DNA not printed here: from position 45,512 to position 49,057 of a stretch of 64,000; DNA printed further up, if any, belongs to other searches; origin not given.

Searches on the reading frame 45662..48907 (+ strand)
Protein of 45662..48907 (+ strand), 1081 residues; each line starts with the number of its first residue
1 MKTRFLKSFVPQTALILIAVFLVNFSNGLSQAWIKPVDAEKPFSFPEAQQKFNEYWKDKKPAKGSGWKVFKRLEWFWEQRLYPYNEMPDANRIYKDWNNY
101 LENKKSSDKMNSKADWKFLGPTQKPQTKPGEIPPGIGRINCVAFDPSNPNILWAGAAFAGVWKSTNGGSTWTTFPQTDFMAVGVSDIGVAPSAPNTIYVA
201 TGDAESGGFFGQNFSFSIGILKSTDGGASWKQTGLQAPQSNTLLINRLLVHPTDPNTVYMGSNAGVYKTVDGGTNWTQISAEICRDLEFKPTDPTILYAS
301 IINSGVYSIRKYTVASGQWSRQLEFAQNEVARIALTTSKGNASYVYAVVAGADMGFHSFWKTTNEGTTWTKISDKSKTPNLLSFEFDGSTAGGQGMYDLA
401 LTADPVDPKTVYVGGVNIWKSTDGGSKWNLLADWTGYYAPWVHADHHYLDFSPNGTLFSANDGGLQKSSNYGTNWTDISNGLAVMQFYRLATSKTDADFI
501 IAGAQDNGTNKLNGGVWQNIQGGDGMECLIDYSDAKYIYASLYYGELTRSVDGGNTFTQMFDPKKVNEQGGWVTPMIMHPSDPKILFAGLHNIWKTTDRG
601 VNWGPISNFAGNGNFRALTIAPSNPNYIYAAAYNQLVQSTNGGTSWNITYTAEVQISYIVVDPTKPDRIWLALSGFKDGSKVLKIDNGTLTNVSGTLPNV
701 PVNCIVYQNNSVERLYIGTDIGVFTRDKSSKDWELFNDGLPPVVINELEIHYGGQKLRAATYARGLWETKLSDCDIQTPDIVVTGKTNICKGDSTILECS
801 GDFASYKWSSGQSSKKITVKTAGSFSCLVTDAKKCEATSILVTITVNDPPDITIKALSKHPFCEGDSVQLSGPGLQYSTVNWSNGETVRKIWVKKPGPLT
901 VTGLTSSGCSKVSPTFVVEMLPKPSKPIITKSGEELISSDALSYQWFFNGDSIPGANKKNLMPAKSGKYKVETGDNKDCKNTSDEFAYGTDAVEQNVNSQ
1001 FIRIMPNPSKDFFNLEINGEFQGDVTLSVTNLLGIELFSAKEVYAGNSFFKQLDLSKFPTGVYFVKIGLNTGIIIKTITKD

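Call 60: search_protein_families(library=pfam, proteins=[window:45662-48907:+], max_evalue=0.00001)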
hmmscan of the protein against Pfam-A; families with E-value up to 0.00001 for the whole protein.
window:45662-48907:+ (1081 aa): 2 families
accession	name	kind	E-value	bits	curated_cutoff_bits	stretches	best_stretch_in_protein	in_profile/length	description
PF15902.12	Sortilin-Vps10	-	7e-18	65.1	33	1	161-290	3-122/446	Sortilin, neurotensin receptor 3,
PF18962.6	Por_Secre_tail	-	1.5e-09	38.5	27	1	1004-1077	1-72/75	Secretion system C-terminal sorting domain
